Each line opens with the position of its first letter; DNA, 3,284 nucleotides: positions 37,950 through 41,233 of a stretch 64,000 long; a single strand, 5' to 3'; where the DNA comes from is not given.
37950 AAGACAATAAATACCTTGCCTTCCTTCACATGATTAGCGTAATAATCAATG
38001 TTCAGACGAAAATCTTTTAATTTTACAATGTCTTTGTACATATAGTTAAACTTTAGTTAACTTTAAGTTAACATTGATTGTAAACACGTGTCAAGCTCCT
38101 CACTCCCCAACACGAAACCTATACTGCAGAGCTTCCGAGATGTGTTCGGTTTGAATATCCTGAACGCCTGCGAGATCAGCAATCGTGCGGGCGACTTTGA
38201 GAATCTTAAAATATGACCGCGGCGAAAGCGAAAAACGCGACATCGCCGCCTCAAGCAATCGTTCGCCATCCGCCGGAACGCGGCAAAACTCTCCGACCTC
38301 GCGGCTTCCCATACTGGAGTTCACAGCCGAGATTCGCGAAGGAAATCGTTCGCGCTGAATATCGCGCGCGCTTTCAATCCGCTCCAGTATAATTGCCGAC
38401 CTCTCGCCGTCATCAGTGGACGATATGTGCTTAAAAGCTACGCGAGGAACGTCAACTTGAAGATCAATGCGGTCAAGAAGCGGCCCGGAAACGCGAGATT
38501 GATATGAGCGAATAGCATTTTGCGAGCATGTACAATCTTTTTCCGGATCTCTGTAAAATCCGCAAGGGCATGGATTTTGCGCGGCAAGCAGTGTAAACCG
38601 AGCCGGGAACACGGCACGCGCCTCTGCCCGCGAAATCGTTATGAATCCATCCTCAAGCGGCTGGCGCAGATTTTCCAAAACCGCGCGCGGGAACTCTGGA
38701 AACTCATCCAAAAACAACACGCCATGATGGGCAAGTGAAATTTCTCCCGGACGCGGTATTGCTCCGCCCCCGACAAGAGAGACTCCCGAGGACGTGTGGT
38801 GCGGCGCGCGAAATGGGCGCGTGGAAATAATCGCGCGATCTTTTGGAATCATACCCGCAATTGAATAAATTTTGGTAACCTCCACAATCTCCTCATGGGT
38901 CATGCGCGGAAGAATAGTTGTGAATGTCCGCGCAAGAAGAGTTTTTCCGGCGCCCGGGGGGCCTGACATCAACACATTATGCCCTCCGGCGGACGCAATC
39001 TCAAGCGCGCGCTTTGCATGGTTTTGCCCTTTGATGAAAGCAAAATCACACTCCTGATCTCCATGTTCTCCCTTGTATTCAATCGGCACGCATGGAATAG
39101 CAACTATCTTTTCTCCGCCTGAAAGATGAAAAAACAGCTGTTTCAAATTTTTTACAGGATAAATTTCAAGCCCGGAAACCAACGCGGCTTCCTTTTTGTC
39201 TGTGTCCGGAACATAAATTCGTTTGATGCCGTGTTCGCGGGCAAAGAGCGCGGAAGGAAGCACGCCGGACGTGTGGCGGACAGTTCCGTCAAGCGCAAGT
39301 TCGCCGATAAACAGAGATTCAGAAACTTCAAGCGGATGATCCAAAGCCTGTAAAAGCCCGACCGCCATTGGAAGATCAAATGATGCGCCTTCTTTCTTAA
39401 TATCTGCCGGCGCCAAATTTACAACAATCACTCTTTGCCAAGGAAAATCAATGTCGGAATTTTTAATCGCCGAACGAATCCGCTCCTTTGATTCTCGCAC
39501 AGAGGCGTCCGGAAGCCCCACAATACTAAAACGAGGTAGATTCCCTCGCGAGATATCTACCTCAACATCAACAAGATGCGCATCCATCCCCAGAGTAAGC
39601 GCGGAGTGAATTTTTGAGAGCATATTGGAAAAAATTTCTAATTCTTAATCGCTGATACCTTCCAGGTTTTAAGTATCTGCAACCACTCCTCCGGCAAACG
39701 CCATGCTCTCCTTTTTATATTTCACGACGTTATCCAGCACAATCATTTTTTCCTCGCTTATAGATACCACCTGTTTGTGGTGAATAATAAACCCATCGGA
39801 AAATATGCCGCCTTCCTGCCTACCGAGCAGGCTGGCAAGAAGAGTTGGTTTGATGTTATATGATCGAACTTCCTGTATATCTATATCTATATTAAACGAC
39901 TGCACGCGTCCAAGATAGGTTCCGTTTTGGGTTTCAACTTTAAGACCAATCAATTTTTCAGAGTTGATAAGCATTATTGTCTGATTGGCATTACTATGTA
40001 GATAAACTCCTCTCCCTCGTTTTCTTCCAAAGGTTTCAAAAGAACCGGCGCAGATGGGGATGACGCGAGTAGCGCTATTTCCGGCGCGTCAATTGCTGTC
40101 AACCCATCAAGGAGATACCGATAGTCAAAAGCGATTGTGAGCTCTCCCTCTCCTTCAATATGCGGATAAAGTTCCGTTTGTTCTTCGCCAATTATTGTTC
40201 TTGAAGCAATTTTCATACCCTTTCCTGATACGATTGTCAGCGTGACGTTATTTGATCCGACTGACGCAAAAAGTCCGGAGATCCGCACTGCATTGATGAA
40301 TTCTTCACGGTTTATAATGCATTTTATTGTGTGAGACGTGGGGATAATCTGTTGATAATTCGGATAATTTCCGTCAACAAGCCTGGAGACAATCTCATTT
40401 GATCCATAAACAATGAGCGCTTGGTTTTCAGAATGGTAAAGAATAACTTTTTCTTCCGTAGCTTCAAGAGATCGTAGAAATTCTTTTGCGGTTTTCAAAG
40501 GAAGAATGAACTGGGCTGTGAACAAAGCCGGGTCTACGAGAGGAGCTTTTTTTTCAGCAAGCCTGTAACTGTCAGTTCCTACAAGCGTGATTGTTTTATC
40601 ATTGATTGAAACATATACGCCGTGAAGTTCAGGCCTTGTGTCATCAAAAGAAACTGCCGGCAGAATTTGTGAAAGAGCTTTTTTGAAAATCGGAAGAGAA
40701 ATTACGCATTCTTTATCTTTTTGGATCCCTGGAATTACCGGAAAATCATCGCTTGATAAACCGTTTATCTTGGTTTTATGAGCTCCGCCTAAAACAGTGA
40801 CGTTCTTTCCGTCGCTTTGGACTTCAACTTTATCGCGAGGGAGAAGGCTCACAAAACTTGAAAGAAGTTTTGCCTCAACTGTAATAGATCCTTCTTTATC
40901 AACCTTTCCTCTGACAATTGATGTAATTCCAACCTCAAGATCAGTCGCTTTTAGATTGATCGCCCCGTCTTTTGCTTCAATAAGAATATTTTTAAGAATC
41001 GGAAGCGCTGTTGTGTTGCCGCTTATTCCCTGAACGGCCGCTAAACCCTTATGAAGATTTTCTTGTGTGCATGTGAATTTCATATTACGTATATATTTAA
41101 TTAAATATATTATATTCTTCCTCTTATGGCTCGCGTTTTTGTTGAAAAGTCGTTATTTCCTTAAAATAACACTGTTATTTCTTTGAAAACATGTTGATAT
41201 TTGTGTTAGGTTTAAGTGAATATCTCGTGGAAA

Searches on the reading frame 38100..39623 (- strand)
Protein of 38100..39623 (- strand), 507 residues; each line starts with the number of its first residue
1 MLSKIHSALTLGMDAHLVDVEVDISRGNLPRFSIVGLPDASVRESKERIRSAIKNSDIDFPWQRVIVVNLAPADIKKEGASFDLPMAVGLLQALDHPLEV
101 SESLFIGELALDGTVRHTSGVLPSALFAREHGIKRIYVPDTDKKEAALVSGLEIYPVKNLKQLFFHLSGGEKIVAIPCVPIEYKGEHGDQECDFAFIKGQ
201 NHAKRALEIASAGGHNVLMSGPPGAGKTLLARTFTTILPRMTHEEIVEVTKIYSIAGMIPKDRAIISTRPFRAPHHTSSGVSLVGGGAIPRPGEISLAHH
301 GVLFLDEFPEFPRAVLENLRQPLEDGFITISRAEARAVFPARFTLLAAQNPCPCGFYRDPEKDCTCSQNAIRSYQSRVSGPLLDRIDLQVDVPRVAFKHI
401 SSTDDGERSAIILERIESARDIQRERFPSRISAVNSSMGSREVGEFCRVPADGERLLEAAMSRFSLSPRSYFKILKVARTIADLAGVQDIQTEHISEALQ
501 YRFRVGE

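Call 39: search_protein_families(library=pfam, proteins=[window:38100-39623:-], max_evalue=0.0001)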
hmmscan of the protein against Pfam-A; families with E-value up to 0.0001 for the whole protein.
window:38100-39623:- (507 aa): 7 families
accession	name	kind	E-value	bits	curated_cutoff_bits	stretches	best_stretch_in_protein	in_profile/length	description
PF01078.27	Mg_chelatase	-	3.6e-92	307.9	20.3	1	193-398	1-205/207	Magnesium chelatase, subunit ChlI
PF13541.12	ChlI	-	1.4e-42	144.9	27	1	20-141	1-120/121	Subunit ChlI of Mg-chelatase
PF13335.12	Mg_chelatase_C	-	2e-29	102.5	26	1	406-502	1-94/94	Magnesium chelatase, subunit ChlI C-terminal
PF00493.29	MCM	-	1.5e-09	37.7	23.3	1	292-359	114-180/224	MCM P-loop domain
PF07728.20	AAA_5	-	3.1e-06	27.7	22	1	216-353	1-125/139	AAA domain (dynein-related subfamily)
PF00158.32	Sigma54_activat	-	1.7e-05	25.1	20.2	0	290-328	84-122/168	Sigma-54 interaction domain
PF05362.19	Lon_C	-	7.9e-05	22.7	21.1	0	41-162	69-197/205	Lon protease (S16) C-terminal proteolytic domain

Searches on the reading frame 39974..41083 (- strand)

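Call 39: search_protein_families(library=pfam, proteins=[window:39974-41083:-], max_evalue=0.0001)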
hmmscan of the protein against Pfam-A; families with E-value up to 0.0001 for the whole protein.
window:39974-41083:- (369 aa): 3 families
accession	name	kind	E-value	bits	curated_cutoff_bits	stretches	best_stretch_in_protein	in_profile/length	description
PF00712.24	DNA_pol3_beta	-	1.6e-30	106.2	24.4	1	1-118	1-120/120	DNA polymerase III beta subunit, N-terminal domain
PF02767.21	DNA_pol3_beta_2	-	5.9e-23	81.8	27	1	132-242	6-116/116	DNA polymerase III beta subunit, central domain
PF02768.20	DNA_pol3_beta_3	-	4e-15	56.1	27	1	245-368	2-121/121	DNA polymerase III beta subunit, C-terminal domain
